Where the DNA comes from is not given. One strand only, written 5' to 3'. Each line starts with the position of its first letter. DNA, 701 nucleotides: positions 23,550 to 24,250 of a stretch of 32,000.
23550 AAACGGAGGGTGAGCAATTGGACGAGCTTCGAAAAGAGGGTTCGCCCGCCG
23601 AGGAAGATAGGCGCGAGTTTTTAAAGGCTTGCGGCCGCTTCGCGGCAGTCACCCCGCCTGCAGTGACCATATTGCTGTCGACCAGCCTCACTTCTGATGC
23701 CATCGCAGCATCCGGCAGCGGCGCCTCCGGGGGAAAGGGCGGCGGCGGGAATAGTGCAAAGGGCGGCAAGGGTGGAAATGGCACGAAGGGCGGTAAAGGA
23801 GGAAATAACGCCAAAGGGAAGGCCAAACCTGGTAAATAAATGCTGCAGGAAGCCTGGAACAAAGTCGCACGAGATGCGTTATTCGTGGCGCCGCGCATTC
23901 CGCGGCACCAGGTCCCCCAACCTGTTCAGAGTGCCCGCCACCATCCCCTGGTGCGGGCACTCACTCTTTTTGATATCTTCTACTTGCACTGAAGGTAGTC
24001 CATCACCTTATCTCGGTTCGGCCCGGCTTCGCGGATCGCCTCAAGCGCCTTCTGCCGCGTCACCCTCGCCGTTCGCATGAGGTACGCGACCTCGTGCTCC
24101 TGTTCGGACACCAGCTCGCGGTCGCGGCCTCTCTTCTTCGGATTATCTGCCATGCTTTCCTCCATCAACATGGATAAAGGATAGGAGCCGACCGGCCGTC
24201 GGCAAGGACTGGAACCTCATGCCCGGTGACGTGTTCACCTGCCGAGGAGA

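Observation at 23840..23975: Promoter, ~85-nt non-coding transcript and terminator as one unit: candidate EcfG/RpoE2-dependent sRNA (copy 2)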

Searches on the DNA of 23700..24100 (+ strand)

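Call 4: search_rna_families(source=window, start=23700, end=24100, threshold=evalue, max_evalue=10, show_alignments=3)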
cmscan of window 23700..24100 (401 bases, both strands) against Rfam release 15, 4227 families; matches with E-value up to 10: 6.
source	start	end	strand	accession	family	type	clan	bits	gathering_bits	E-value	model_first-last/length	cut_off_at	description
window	23701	23751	-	RF02136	HTT-AS1_3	Gene; lncRNA;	-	17.6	70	0.4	1-60/60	no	HTT antisense RNA 1 conserved region 3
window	23919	23971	+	RF02232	sX13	Gene; sRNA;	-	13.5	50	3.6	1-115/115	no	Xanthomonadaceae sRNA sX13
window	23930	23988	-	RF00382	DnaX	Cis-reg; frameshift_element;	-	13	35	2.3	1-65/65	no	DnaX ribosomal frameshifting element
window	23804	23924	+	RF00628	RgsA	Gene; sRNA;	-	12.4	88.4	0.8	1-194/194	no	RgsA sRNA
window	23872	23977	-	RF02494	Gl_U6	Gene; snRNA; splicing;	-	12.2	100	7.3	1-102/102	no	Giardia U6 spliceosomal RNA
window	23900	23951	-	RF01276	sR53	Gene; snRNA; snoRNA; CD-box;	-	10.4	49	5.9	1-60/60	no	Small nucleolar RNA sR53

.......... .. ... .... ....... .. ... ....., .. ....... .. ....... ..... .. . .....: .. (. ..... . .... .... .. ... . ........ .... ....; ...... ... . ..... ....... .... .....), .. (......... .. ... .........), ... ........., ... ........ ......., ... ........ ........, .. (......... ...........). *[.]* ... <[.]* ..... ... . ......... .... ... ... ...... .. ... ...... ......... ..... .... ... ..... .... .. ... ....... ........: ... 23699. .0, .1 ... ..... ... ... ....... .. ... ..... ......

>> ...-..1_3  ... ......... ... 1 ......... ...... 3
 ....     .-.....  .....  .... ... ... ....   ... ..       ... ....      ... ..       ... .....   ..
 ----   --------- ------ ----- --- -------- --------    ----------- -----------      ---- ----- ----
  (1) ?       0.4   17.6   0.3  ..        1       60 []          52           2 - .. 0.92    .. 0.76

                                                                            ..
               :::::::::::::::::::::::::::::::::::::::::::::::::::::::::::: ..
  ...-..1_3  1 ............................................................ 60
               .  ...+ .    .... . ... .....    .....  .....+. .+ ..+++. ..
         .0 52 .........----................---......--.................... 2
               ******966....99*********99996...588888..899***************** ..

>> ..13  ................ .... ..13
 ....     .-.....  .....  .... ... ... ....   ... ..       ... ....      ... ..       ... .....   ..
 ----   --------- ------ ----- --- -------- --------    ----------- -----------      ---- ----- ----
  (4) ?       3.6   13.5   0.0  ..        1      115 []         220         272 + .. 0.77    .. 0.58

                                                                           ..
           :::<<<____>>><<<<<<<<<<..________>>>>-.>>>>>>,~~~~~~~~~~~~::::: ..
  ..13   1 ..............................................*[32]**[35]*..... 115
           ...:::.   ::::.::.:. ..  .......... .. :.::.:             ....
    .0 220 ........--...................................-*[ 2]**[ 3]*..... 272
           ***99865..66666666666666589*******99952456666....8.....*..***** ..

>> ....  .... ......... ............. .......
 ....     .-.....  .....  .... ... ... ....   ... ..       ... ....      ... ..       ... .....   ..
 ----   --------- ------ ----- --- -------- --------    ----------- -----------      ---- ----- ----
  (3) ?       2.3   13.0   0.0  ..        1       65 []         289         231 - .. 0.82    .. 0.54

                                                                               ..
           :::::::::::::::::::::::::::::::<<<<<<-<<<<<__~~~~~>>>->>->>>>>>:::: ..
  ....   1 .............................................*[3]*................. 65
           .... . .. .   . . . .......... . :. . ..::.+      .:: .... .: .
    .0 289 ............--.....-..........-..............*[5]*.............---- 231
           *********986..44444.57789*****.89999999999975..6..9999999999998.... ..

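Call 9: search_dna_similar(query=window:23840-23975:+, collection=plasmids, mode=distant, max_rows=40)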
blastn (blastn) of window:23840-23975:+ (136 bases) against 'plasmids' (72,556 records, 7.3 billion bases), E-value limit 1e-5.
Records with a match: 116; places in all: 176; records where one place covers at least 80% of the query: 110.
Best place of each record, by identity: >=99% 36; 95-99% 9; 90-95% 9; 80-90% 56; 60-80% 6.
By first word of the organism name: Sinorhizobium 116.
By predicted mobility (MOB-suite, as given by PLSDB): conjugative 58; mobilizable 53; non-mobilizable 5.
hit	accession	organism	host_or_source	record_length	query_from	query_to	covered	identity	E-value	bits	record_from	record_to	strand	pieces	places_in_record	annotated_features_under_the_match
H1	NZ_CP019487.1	Sinorhizobium meliloti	alfalfa,single cell,nitrogen fixing ...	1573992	1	136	100%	100.0%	5e-63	246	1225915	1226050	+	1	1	none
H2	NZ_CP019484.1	Sinorhizobium meliloti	alfalfa,whole organism,alfalfa nodule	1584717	1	136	100%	100.0%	5e-63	246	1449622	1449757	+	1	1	none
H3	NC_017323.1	Sinorhizobium meliloti BL225C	-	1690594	1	136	100%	100.0%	5e-63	246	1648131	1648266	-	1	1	none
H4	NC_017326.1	Sinorhizobium meliloti SM11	-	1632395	1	136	100%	100.0%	5e-63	246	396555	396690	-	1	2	none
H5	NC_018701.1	Sinorhizobium meliloti Rm41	-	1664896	1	136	100%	100.0%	5e-63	246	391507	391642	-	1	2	none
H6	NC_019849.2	Sinorhizobium meliloti GR4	-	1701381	1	136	100%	100.0%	5e-63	246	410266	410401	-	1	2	none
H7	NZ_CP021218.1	Sinorhizobium meliloti RU11/001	-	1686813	1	136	100%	100.0%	5e-63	246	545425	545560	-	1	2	none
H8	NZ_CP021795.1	Sinorhizobium meliloti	Medicago sativa,Single Cell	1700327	1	136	100%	100.0%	5e-63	246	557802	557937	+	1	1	none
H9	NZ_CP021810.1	Sinorhizobium meliloti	Medicago sativa,Single Cell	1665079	1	136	100%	100.0%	5e-63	246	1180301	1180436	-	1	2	none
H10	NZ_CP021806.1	Sinorhizobium meliloti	Medicago truncatula,Single Cell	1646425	1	136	100%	100.0%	5e-63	246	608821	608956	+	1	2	none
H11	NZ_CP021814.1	Sinorhizobium meliloti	Medicago truncatula,Single Cell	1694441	1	136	100%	100.0%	5e-63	246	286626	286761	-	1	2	none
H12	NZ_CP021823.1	Sinorhizobium meliloti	Medicago truncatula,Single Cell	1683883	1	136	100%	100.0%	5e-63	246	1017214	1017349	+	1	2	none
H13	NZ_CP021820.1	Sinorhizobium meliloti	Medicago truncatula,Single Cell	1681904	1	136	100%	100.0%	5e-63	246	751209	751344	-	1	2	none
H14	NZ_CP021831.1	Sinorhizobium meliloti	Medicago truncatula,Single Cell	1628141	1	136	100%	100.0%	5e-63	246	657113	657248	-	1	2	none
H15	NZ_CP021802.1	Sinorhizobium meliloti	Medicago sativa,Single Cell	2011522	1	136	100%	100.0%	5e-63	246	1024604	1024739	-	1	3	none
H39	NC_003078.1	Sinorhizobium meliloti 1021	-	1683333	1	136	100%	98.5%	3e-59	234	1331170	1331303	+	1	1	none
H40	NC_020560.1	Sinorhizobium meliloti 2011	-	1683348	1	136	100%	98.5%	3e-59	234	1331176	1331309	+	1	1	none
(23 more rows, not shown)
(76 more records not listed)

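Call 10: get_annotated_region(hit=H39, flank=6000)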
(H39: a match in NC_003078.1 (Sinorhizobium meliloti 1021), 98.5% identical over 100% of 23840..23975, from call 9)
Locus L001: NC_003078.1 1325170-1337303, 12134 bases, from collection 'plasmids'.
description: Sinorhizobium meliloti 1021 plasmid pSymB, complete sequence
organism: Sinorhizobium meliloti 1021 (NCBI taxid 266834)
taxonomy: Bacteria; Pseudomonadota; Alphaproteobacteria; Hyphomicrobiales; Rhizobiaceae; Sinorhizobium; Sinorhizobium meliloti; Sinorhizobium meliloti 1021
host: -; source: -; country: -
typing (MOB-suite, as given by PLSDB): mobilizable; relaxase MOBQ
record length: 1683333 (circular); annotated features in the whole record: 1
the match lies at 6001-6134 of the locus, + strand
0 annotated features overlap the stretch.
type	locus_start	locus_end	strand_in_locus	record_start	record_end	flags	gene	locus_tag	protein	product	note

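Call 11: get_annotated_region(hit=H40, flank=6000)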
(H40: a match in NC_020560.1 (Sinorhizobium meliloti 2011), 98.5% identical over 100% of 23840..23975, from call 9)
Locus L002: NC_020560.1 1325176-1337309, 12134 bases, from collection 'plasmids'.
description: Sinorhizobium meliloti 2011 plasmid pSymB, complete sequence
organism: Sinorhizobium meliloti 2011 (NCBI taxid 1286640)
taxonomy: Bacteria; Pseudomonadota; Alphaproteobacteria; Hyphomicrobiales; Rhizobiaceae; Sinorhizobium; Sinorhizobium meliloti; Sinorhizobium meliloti 2011
host: -; source: -; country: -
typing (MOB-suite, as given by PLSDB): mobilizable; relaxase MOBQ
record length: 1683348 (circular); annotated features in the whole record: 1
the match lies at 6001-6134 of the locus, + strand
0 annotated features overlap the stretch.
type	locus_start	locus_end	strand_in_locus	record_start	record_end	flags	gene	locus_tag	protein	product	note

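Call 13: get_annotated_region(hit=H4, flank=8000)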
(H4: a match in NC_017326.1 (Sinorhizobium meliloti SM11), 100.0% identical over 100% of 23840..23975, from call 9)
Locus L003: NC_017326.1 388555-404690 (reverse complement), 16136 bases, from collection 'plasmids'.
description: Sinorhizobium meliloti SM11 plasmid pSmeSM11d, complete sequence
organism: Sinorhizobium meliloti SM11 (NCBI taxid 707241)
taxonomy: Bacteria; Pseudomonadota; Alphaproteobacteria; Hyphomicrobiales; Rhizobiaceae; Sinorhizobium; Sinorhizobium meliloti; Sinorhizobium meliloti SM11
host: -; source: -; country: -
typing (MOB-suite, as given by PLSDB): non-mobilizable
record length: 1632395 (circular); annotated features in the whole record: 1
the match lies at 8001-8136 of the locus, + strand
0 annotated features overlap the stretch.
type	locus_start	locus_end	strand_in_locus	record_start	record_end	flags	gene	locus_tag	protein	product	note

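Call 28: search_dna_similar(query=window:23840-23975:+, collection=plasmids, mode=distant, max_rows=60, rows=spread, max_evalue=10)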
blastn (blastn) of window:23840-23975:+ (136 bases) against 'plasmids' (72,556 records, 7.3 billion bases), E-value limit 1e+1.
Records with a match: 125; places in all: 196; records where one place covers at least 80% of the query: 110.
Best place of each record, by identity: >=99% 36; 95-99% 9; 90-95% 12; 80-90% 58; 60-80% 10.
By first word of the organism name: Sinorhizobium 120; Agrobacterium 3; Azospirillum 1; Thermus 1.
By predicted mobility (MOB-suite, as given by PLSDB): conjugative 60; mobilizable 57; non-mobilizable 8.
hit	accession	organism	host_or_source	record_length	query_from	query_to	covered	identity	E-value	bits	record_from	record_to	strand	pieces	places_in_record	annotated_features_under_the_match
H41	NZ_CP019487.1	Sinorhizobium meliloti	alfalfa,single cell,nitrogen fixing ...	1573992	1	136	100%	100.0%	5e-63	246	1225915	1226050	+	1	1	none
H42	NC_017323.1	Sinorhizobium meliloti BL225C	-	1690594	1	136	100%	100.0%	5e-63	246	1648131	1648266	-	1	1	none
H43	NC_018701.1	Sinorhizobium meliloti Rm41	-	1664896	1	136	100%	100.0%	5e-63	246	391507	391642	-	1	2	none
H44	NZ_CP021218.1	Sinorhizobium meliloti RU11/001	-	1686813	1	136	100%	100.0%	5e-63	246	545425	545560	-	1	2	none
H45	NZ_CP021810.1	Sinorhizobium meliloti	Medicago sativa,Single Cell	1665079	1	136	100%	100.0%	5e-63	246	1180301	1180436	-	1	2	none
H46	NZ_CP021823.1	Sinorhizobium meliloti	Medicago truncatula,Single Cell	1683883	1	136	100%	100.0%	5e-63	246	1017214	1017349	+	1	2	none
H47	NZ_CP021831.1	Sinorhizobium meliloti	Medicago truncatula,Single Cell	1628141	1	136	100%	100.0%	5e-63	246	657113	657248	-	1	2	none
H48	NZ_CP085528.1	Sinorhizobium meliloti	Medicago,cell culture,lupulina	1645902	1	136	100%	100.0%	5e-63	246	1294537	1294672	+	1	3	none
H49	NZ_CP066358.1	Sinorhizobium meliloti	Medicago lupulina L.,nodules of ...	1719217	1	136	100%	100.0%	5e-63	246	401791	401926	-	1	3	none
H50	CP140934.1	Sinorhizobium meliloti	Medicago lupulina,whole organism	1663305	1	136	100%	100.0%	5e-63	246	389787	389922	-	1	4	none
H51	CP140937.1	Sinorhizobium meliloti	Medicago lupulina,whole organism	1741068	1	136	100%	100.0%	5e-63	246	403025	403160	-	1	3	none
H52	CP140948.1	Sinorhizobium meliloti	Medicago lupulina,whole organism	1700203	1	136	100%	100.0%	5e-63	246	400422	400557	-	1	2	none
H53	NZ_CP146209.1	Sinorhizobium meliloti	-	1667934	1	136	100%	100.0%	5e-63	246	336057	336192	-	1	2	none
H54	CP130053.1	Sinorhizobium meliloti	Medicago,Cell culture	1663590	1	136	100%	100.0%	5e-63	246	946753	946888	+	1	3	none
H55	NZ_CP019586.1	Sinorhizobium meliloti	Medicago arborea,tissue sample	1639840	1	136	100%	99.3%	2e-61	242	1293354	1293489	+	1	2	none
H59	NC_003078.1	Sinorhizobium meliloti 1021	-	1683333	1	136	100%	98.5%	3e-59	234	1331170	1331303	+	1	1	none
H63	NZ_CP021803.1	Sinorhizobium meliloti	Medicago sativa,Single Cell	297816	10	133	91%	88.9%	2e-35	154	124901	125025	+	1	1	none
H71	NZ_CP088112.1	Sinorhizobium medicae WSM1115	cell culture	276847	17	133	86%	88.1%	4e-32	143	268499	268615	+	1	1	none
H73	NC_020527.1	Sinorhizobium meliloti 2011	-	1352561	10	126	86%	88.1%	5e-31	140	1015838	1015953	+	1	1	none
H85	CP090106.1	Sinorhizobium meliloti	Medicago,Cell culture,Plant nodule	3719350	8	130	90%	83.3%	8e-22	109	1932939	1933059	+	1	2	none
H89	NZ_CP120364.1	Sinorhizobium kummerowiae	Kummerowia stipulacea,Pure culture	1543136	14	135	90%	83.3%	5e-25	121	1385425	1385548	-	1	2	none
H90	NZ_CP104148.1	Sinorhizobium medicae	Trigonella foenum-graecum,cell culture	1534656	17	131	85%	81.0%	5e-18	97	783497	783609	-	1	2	none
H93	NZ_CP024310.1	Sinorhizobium fredii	Phaseolus vulgaris,cell culture,plant ...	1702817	17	126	81%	77.7%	3e-9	69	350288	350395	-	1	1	record has no annotation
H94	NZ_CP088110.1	Sinorhizobium medicae WSM1115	cell culture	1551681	16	99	62%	78.8%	1e-7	63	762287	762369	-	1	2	none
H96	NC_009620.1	Sinorhizobium medicae WSM419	-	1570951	70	123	40%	79.6%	3e-2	46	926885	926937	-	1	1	none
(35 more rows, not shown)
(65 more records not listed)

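Call 30: get_annotated_region(hit=H73, flank=3000)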
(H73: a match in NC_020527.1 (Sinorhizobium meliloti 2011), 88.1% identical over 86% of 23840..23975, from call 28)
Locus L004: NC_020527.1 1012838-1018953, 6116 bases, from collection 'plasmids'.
description: Sinorhizobium meliloti 2011 plasmid pSymA, complete sequence
organism: Sinorhizobium meliloti 2011 (NCBI taxid 1286640)
taxonomy: Bacteria; Pseudomonadota; Alphaproteobacteria; Hyphomicrobiales; Rhizobiaceae; Sinorhizobium; Sinorhizobium meliloti; Sinorhizobium meliloti 2011
host: -; source: -; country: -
typing (MOB-suite, as given by PLSDB): conjugative; relaxase MOBQ; mating-pair formation MPF_T
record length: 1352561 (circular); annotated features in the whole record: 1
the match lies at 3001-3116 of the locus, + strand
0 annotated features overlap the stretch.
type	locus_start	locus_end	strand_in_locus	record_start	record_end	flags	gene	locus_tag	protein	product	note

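Call 39: get_annotated_region(hit=H93, flank=1500)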
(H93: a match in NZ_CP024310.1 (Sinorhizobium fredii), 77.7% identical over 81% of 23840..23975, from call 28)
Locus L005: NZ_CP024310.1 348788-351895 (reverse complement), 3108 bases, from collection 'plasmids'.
description: Sinorhizobium fredii strain NXT3 plasmid pSfreNXT3c, complete sequence
organism: Sinorhizobium fredii (NCBI taxid 380)
taxonomy: Bacteria; Pseudomonadota; Alphaproteobacteria; Hyphomicrobiales; Rhizobiaceae; Sinorhizobium; Sinorhizobium fredii
host: -; source: Phaseolus vulgaris,cell culture,plant nodule in agricultural field; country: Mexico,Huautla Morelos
typing (MOB-suite, as given by PLSDB): conjugative; relaxase MOBQ; mating-pair formation MPF_T
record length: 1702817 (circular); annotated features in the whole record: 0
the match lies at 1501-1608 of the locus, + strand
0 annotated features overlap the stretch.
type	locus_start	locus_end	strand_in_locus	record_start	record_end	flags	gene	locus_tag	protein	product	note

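Call 40: get_annotated_region(hit=H90, flank=1500)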
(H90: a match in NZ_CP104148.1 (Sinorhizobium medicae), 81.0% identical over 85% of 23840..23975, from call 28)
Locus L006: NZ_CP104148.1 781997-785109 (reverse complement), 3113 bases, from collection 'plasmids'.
description: Sinorhizobium medicae strain SU277 plasmid pSU277_1, complete sequence
organism: Sinorhizobium medicae (NCBI taxid 110321)
taxonomy: Bacteria; Pseudomonadota; Alphaproteobacteria; Hyphomicrobiales; Rhizobiaceae; Sinorhizobium; Sinorhizobium medicae
host: -; source: Trigonella foenum-graecum,cell culture; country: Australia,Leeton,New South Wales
typing (MOB-suite, as given by PLSDB): mobilizable; relaxase MOBQ
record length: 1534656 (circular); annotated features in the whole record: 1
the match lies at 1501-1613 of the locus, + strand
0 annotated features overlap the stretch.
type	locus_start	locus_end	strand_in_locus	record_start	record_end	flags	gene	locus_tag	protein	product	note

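Call 41: get_annotated_region(hit=H94, flank=1500)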
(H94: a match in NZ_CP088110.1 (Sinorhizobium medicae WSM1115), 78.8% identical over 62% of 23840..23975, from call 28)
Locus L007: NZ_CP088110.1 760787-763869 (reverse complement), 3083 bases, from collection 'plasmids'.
description: Sinorhizobium medicae WSM1115 plasmid pWSM1115_1, complete sequence
organism: Sinorhizobium medicae WSM1115 (NCBI taxid 935558)
taxonomy: Bacteria; Pseudomonadota; Alphaproteobacteria; Hyphomicrobiales; Rhizobiaceae; Sinorhizobium; Sinorhizobium medicae; Sinorhizobium medicae WSM1115
host: -; source: cell culture; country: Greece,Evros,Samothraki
typing (MOB-suite, as given by PLSDB): mobilizable; relaxase MOBQ
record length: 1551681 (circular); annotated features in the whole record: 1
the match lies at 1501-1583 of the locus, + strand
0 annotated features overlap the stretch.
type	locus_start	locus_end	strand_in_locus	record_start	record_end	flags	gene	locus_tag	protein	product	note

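Call 42: get_annotated_region(hit=H96, flank=1500)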
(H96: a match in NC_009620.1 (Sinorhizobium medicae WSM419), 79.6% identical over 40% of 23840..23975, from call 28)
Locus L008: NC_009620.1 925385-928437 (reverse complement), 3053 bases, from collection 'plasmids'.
description: Sinorhizobium medicae WSM419 plasmid pSMED01, complete sequence
organism: Sinorhizobium medicae WSM419 (NCBI taxid 366394)
taxonomy: Bacteria; Pseudomonadota; Alphaproteobacteria; Hyphomicrobiales; Rhizobiaceae; Sinorhizobium; Sinorhizobium medicae; Sinorhizobium medicae WSM419
host: -; source: -; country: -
typing (MOB-suite, as given by PLSDB): mobilizable; relaxase MOBQ
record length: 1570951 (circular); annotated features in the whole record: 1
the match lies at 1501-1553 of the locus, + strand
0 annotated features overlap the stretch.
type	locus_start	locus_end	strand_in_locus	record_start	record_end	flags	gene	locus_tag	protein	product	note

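Call 43: get_annotated_region(hit=H85, flank=1500)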
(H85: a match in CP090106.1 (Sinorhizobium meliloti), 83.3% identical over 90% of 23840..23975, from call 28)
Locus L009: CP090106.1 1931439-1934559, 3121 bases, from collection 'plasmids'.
description: Sinorhizobium meliloti strain Ak57 plasmid pSymB, complete sequence
organism: Sinorhizobium meliloti (NCBI taxid 382)
taxonomy: Bacteria; Pseudomonadota; Alphaproteobacteria; Hyphomicrobiales; Rhizobiaceae; Sinorhizobium; Sinorhizobium meliloti
host: -; source: Medicago,Cell culture,Plant nodule; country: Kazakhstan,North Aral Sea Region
typing (MOB-suite, as given by PLSDB): non-mobilizable
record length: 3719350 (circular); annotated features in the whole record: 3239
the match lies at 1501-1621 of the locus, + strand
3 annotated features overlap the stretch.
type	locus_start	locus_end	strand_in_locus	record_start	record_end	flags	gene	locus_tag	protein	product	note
CDS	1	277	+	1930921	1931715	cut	-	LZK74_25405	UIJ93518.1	class I SAM-dependent methyltransferase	-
CDS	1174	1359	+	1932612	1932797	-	-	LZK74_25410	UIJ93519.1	hypothetical protein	-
CDS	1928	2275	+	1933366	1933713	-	-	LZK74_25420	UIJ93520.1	hypothetical protein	-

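Call 44: get_annotated_region(hit=H89, flank=1500)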
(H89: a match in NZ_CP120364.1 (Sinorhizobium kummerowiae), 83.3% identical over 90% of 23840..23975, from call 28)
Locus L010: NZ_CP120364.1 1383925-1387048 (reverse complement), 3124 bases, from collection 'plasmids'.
description: Sinorhizobium kummerowiae strain CCBAU 71714 plasmid pSkuCCBAU71714b, complete sequence
organism: Sinorhizobium kummerowiae (NCBI taxid 158892)
taxonomy: Bacteria; Pseudomonadota; Alphaproteobacteria; Hyphomicrobiales; Rhizobiaceae; Sinorhizobium; Sinorhizobium kummerowiae
host: -; source: Kummerowia stipulacea,Pure culture; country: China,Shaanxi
typing (MOB-suite, as given by PLSDB): mobilizable; relaxase MOBQ
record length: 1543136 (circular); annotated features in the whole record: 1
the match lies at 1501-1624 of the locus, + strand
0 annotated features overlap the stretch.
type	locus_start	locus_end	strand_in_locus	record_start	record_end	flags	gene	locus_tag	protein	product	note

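Call 45: get_annotated_region(hit=H63, flank=1500)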
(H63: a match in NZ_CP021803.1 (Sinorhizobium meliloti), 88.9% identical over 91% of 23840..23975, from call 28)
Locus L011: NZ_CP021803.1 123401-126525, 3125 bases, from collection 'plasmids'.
description: Sinorhizobium meliloti strain USDA1021 plasmid accessoryA, complete sequence
organism: Sinorhizobium meliloti (NCBI taxid 382)
taxonomy: Bacteria; Pseudomonadota; Alphaproteobacteria; Hyphomicrobiales; Rhizobiaceae; Sinorhizobium; Sinorhizobium meliloti
host: -; source: Medicago sativa,Single Cell; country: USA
typing (MOB-suite, as given by PLSDB): conjugative; replicon rep_cluster_492; relaxase MOBP; mating-pair formation MPF_T
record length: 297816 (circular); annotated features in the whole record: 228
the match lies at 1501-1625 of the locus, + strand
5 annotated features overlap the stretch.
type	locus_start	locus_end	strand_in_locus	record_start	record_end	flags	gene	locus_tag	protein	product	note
CDS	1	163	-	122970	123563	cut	-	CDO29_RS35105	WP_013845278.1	NUDIX hydrolase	-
CDS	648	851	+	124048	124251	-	-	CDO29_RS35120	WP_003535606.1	cold-shock protein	-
CDS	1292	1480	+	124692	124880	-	-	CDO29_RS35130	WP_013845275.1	hypothetical protein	-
CDS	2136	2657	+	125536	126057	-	-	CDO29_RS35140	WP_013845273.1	hypothetical protein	-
CDS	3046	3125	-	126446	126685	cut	-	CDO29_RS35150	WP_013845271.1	hypothetical protein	-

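Call 46: get_annotated_region(hit=H71, flank=1500)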
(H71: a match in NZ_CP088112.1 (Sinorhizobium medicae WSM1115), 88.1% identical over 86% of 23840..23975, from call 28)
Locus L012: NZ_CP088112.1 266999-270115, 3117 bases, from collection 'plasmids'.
description: Sinorhizobium medicae WSM1115 plasmid pWSM1115_3, complete sequence
organism: Sinorhizobium medicae WSM1115 (NCBI taxid 935558)
taxonomy: Bacteria; Pseudomonadota; Alphaproteobacteria; Hyphomicrobiales; Rhizobiaceae; Sinorhizobium; Sinorhizobium medicae; Sinorhizobium medicae WSM1115
host: -; source: cell culture; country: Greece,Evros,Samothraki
typing (MOB-suite, as given by PLSDB): conjugative; replicon rep_cluster_287; relaxase MOBP; mating-pair formation MPF_T
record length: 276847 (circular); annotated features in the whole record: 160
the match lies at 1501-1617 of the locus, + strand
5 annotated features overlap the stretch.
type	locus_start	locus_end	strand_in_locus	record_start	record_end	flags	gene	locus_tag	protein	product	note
CDS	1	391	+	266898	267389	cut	-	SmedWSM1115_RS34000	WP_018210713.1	DUF4142 domain-containing protein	-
CDS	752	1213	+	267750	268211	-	-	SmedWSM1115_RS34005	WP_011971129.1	MgtC/SapB family protein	-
CDS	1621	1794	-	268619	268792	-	-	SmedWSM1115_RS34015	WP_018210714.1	DUF3606 domain-containing protein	-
CDS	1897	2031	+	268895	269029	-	-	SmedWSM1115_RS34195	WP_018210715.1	hypothetical protein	-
CDS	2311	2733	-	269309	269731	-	-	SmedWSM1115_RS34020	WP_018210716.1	low affinity iron permease family protein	GO:0055085 - transmembrane transport [Evidence IEA]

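Call 55: build_rna_model(alignment_id=A2, structure=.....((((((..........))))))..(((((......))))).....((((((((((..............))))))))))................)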
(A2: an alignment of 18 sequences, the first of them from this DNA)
Model R1 built from alignment A2 (18 sequences, 100 columns); structure: as given.
model positions 89; base pairs 21; branch points 2; effective number of sequences 2.33; information 0.64 bits per position. Calibrated on 0.2 Mb of random sequence (short: E-values are rough).
structure used (alignment columns):
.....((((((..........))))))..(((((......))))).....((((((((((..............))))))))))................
